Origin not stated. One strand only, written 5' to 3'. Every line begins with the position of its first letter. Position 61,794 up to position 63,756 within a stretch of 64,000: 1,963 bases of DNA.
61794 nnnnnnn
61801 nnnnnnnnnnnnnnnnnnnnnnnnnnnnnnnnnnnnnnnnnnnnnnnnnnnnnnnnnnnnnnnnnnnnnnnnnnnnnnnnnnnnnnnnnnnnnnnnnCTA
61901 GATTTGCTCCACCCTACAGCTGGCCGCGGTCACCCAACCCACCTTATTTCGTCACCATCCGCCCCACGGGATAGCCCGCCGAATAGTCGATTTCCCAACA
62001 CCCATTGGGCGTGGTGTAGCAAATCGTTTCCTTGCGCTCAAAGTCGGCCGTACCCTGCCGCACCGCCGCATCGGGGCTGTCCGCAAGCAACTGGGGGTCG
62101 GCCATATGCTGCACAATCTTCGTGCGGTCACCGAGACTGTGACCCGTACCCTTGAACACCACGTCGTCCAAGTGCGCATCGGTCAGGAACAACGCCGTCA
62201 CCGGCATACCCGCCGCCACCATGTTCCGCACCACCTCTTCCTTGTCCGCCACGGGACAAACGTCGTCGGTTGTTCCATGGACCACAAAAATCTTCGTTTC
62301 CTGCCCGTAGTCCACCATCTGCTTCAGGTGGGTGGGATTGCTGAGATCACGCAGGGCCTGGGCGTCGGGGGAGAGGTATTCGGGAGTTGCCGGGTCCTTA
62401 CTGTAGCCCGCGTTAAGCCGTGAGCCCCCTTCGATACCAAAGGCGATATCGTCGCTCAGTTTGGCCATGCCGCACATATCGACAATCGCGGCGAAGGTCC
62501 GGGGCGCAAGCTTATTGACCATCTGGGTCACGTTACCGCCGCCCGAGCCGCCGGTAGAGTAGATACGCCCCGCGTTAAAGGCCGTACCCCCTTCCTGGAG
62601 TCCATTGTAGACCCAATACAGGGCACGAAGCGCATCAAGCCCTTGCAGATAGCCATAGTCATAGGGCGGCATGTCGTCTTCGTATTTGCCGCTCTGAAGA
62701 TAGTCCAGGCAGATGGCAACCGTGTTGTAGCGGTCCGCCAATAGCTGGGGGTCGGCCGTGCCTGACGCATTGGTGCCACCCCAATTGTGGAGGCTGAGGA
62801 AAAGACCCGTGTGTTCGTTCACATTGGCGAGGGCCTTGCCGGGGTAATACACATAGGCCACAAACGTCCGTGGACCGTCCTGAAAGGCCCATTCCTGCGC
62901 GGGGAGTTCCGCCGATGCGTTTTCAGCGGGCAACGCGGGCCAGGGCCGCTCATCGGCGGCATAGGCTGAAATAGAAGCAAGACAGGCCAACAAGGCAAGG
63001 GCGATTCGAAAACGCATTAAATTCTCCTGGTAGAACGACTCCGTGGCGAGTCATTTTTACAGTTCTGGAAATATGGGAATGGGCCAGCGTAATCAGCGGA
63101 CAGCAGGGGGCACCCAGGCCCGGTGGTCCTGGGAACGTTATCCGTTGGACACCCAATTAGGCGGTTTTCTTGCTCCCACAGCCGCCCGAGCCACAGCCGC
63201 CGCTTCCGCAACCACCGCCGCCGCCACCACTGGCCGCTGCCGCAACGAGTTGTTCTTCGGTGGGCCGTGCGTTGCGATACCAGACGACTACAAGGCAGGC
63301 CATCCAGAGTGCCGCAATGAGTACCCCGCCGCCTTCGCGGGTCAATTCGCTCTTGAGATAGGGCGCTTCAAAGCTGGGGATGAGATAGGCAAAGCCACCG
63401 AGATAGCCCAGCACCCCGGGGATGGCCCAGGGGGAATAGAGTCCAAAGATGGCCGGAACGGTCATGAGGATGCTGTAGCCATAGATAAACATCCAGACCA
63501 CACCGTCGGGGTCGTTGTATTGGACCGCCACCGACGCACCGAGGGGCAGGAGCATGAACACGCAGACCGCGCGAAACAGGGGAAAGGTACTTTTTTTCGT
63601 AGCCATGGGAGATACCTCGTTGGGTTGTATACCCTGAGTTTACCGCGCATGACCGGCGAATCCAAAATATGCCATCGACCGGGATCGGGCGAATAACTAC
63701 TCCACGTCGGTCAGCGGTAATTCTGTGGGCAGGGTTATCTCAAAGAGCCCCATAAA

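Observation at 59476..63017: Low-GC Mrr-type nuclease gene sandwiched between paralogous esterase genes with near-identical 3-prime ends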

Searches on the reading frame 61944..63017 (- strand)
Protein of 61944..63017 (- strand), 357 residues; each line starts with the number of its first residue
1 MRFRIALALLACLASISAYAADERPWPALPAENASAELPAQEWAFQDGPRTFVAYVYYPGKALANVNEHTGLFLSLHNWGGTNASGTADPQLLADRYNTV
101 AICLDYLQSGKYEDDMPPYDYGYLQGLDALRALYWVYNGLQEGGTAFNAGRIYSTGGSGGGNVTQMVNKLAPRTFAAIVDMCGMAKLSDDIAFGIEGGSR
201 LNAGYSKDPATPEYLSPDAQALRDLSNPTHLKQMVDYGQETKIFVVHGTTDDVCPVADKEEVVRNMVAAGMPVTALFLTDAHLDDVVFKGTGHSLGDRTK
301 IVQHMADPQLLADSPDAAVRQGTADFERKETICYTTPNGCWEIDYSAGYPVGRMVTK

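Call 6: search_protein_families(library=pfam, proteins=[window:61944-63017:-], max_evalue=0.01)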
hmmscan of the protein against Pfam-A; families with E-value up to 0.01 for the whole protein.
window:61944-63017:- (357 aa): 2 families
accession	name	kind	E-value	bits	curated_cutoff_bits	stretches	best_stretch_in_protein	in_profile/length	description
PF11144.14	DUF2920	-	4.5e-12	46.3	24.7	1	120-339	160-385/400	Protein of unknown function (DUF2920)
PF00326.27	Peptidase_S9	-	4e-10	40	22.6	1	146-299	60-193/213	Prolyl oligopeptidase family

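Call 8: search_protein_families(library=ncbifam, proteins=[window:61944-63017:-], max_evalue=0.1)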
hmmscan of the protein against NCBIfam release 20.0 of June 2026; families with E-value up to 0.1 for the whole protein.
window:61944-63017:- (357 aa): 2 families
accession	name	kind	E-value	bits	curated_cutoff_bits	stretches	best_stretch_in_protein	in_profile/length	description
NF050058.1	e_dPHAscl_type1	hypoth_equivalog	2.4e-07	30.5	150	1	147-268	101-206/276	extracellular catalytic domain type 1 short-chain-length polyhydroxyalkanoate depolymerase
TIGR01840.1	esterase_phb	subfamily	0.014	14.9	107.85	0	55-185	2-130/213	PHB depolymerase family esterase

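Call 12: find_related_loci(query=window:61944-63017:-, collection=genome_contigs, flank=10000)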
Query window:61944-63017:- (357 aa) in genome_contigs; peptide patterns used: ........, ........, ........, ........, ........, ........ (x = any residue, [..] = any of these).
35 stretches matched a pattern; 18 encode a relative of the query (tblastn E <= 1e-3); 18 distinct loci.
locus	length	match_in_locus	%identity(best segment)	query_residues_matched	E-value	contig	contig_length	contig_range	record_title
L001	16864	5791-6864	79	1-357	0e+0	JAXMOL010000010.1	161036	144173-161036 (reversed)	MAG: Candidatus Hydrogenedentota bacterium isolate EC_MBin.53 ECX_188CoAssmbCtg, whole genome shotgun sequence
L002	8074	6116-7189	78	1-357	0e+0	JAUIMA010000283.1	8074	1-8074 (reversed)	MAG: Candidatus Hydrogenedentota bacterium isolate Co_bin.7 NODE_50411_length_8074_cov_0.834403, whole genome shotgun se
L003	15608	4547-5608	74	2-357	0e+0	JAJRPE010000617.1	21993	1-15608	MAG: Candidatus Hydrogenedentota bacterium isolate Dive100_bin1.12 k141_1163386, whole genome shotgun sequence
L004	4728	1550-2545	57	26-355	4e-123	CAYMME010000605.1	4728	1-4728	MAG TPA_asm: uncultured Planctomycetales bacterium isolate binchicken_co65_34 genome assembly, contig: NODE_61953_length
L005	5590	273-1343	54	2-355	3e-121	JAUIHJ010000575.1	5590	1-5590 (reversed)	MAG: bacterium isolate Co_bin.204 NODE_82997_length_5590_cov_0.857221, whole genome shotgun sequence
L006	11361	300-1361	54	4-357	3e-119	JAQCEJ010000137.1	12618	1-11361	MAG: Planctomycetota bacterium isolate casp40-mb.109 NODE_11772_length_12618_cov_0.102963, whole genome shotgun sequence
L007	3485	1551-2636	52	1-356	1e-121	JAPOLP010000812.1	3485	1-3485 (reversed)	MAG: Planctomycetota bacterium isolate bin120 k141_2592583_length_3485_cov_6.9605, whole genome shotgun sequence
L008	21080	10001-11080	52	3-357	2e-117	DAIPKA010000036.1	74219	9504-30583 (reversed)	MAG TPA_asm: Candidatus Hydrogenedentota bacterium isolate CTOTU18300 NODE_302_length_74219_cov_24.884445, whole genome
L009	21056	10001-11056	53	5-357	3e-117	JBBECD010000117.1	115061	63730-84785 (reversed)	MAG: Planctomycetaceae bacterium isolate LejiaF_58_20 Lejia_F_258_length_115061_cov_12, whole genome shotgun sequence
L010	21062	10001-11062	53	7-356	3e-117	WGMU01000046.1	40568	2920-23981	MAG: bacterium isolate RI_301 c_000000026268, whole genome shotgun sequence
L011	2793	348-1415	51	5-357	1e-117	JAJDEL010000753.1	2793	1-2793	MAG: Planctomicrobium sp. isolate OFTM320 OFTM320_752, whole genome shotgun sequence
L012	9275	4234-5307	50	3-357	2e-113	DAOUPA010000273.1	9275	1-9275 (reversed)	MAG TPA_asm: Planctomicrobium sp. isolate CSMAG_88 CSMAG_88_k127_729253_length_9275_cov_34.0077, whole genome shotgun se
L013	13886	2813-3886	51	2-355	5e-112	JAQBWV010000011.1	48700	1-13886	MAG: Planctomycetota bacterium isolate casp150-mb.251 NODE_1863_length_48700_cov_0.073126, whole genome shotgun sequence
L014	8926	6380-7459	49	4-357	6e-112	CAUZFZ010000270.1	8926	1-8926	MAG: Planctomycetota bacterium isolate CB21_323.46 genome assembly, contig: Ga0302123_10004662, whole genome shotgun seq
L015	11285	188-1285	49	1-355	2e-111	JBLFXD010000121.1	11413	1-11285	MAG: Planctomycetaceae bacterium isolate 3300053785_11 Ga0535658_0016125, whole genome shotgun sequence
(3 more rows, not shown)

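Call 24: find_related_loci(query=window:61944-63017:-, collection=metagenome_contigs, flank=6000)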
Query window:61944-63017:- (357 aa) in metagenome_contigs; peptide patterns used: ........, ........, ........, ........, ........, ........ (x = any residue, [..] = any of these).
46 stretches matched a pattern; 17 encode a relative of the query (tblastn E <= 1e-3); 17 distinct loci.
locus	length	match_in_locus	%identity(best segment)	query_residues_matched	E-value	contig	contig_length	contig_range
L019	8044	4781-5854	78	1-357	0e+0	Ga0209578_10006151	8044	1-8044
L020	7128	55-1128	78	1-357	0e+0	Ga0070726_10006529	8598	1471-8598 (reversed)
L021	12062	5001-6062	56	5-357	4e-127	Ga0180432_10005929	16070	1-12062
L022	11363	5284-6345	54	7-356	6e-120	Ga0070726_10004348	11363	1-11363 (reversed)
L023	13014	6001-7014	54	17-355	2e-118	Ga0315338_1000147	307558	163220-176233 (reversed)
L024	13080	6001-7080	52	3-357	1e-117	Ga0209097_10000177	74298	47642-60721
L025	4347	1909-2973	55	2-354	1e-118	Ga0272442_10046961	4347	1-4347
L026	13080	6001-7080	49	4-357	4e-112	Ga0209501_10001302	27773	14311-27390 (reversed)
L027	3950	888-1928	52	8-353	3e-112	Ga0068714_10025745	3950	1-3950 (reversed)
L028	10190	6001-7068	48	3-355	3e-110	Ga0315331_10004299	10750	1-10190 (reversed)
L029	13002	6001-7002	51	26-355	6e-109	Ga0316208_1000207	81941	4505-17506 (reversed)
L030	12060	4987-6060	47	1-355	8e-109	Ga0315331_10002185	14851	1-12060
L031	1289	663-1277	57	5-209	6e-82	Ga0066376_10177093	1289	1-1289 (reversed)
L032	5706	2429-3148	53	118-355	5e-76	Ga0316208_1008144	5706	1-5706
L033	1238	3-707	51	123-355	2e-78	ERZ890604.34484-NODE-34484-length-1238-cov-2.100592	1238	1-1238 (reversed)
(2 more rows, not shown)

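Call 26: search_protein_families(library=pfam, proteins=[L002:7189-8073:+], max_evalue=1)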
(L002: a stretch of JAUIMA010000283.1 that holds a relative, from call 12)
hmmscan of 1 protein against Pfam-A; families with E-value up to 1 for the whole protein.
L002:7189-8073:+ (295 aa): 9 families
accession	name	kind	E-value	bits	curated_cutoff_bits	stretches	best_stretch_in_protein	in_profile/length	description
PF13401.12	AAA_22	-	5.4e-12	46.6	27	1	44-202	4-128/130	AAA domain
PF13191.12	AAA_16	-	0.0001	23.3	32.6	1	46-170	25-153/167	AAA ATPase domain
PF00004.35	AAA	-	0.0016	19.3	21.2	1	49-199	2-110/131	ATPase family associated with various cellular activities (AAA)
PF01637.24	ATPase_2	-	0.0018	18.6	33.2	1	45-270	20-223/225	ATPase domain predominantly from Archaea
PF20703.3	nSTAND1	-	0.0051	16.9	27.1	1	27-252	15-213/379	Novel STAND NTPase 1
PF12775.13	AAA_7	-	0.037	14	25.8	1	41-98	29-90/181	P-loop containing dynein motor region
PF19263.5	DUF5906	-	0.045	14.8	27.6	0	50-68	1-22/114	Family of unknown function (DUF5906)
PF03193.22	RsgA_GTPase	-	0.075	13.3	30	1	37-70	99-131/174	RsgA GTPase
PF00005.33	ABC_tran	-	0.22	12.6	25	1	43-70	9-36/137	ABC transporter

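Call 27: search_protein_families(library=padloc, proteins=[L002:7189-8073:+], max_evalue=1)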
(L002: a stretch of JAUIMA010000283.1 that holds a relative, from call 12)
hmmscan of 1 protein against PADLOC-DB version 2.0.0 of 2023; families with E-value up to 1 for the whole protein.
L002:7189-8073:+ (295 aa): 3 families
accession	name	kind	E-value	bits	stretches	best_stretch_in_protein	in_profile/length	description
PDLC05049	PDC-S59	-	2.2e-08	31.6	1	20-269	12-257/428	-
PDLC01597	Csn2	-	0.00026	18.4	1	152-227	178-247/338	CAS-II-A; acquisition_associated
PDLC03681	HEase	-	0.035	11.7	1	60-93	169-201/218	homing endonuclease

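Call 56: find_homologous_proteins(query=L002:7189-8073:+)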
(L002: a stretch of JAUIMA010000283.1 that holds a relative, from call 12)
Query L002:7189-8073:+ (295 aa): 483 proteins with E <= 0.001 among 2181 candidates; the best 120 are listed.
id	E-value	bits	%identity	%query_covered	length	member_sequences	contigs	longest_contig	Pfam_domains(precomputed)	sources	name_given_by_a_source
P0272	4.1e-89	317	52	97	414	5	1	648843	PF13401.13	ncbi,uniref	ncbi:AAA family ATPase [Vibrio cholerae]|uniref:AAA family ATPase n=1 Tax=Vibrio cholerae TaxID=666 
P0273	5.1e-89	316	51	98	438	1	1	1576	PF13401.13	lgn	-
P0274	1.0e-88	315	51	97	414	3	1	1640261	PF13401.13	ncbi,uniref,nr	ncbi:AAA family ATPase [Marinobacter litoralis]|uniref:AAA family ATPase n=1 Tax=Marinobacter litora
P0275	1.6e-88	315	52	95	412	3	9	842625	PF13401.13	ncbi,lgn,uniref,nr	ncbi:AAA family ATPase [Photobacterium carnosum]|uniref:AAA family ATPase n=1 Tax=Photobacterium car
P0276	3.2e-88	314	50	97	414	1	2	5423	PF13401.13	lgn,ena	-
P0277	3.7e-88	313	50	97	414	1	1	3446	PF13401.13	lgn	-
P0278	9.9e-88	312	50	97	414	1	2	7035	PF13401.13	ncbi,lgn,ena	-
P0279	1.0e-87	312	50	97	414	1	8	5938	PF13401.13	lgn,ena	-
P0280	1.2e-87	312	51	96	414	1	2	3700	PF13401.13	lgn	-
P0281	1.3e-87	312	50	97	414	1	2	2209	PF13401.13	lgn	-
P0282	1.6e-87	311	51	97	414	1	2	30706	PF13401.13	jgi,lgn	-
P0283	2.9e-87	311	51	98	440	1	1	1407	PF13401.13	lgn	-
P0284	3.3e-87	310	50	97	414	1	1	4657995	PF13401.13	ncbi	ncbi:AAA family ATPase [Pseudomonas sp. Marseille-QA0892]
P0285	3.3e-87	310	50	97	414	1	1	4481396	PF13401.13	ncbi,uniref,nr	ncbi:AAA family ATPase [Microbulbifer bruguierae]|uniref:AAA family ATPase n=1 Tax=Microbulbifer bru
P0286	5.0e-87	310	50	98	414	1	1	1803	PF13401.13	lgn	-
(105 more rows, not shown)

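Call 66: find_encoding_contigs(protein=P0272, flank=6000, max_places=2)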
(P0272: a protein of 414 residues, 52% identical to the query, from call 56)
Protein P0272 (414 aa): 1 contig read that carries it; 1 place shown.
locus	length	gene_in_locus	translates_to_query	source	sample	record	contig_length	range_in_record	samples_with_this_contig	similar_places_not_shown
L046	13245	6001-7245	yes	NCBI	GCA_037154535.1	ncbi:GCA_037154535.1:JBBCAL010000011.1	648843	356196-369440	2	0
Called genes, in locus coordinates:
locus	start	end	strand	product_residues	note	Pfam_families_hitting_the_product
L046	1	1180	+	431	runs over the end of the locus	PF02486:Rep_trans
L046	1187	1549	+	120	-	PF06950:DUF1293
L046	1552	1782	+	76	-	-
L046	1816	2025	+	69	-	-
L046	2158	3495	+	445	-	-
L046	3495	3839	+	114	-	PF10734:DUF2523 (weak)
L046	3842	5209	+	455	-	PF05707:Zot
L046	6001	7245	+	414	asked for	PF13401:AAA_22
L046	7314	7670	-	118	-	-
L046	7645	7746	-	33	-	-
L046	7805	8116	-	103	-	-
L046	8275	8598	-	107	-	PF12321:DUF3634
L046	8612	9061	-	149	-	PF06303:MatP, PF17414:MatP_C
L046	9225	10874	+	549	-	PF13654:AAA_32, PF05362:Lon_C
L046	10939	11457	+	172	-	PF07977:FabA, PF22818:ApeI-like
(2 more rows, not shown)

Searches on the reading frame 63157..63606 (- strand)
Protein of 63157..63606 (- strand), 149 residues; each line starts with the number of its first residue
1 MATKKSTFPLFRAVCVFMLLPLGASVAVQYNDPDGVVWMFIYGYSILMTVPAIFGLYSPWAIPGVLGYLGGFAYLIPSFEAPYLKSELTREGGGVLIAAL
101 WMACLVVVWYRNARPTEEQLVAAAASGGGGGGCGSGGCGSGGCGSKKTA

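Call 6: search_protein_families(library=pfam, proteins=[window:63157-63606:-], max_evalue=0.01)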
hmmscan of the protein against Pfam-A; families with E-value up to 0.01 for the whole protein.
window:63157-63606:- (149 aa): 1 family
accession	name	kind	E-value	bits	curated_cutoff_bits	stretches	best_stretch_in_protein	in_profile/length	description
PF15071.11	TMEM220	-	3.2e-11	44.3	27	1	27-106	7-99/100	Transmembrane family 220, helix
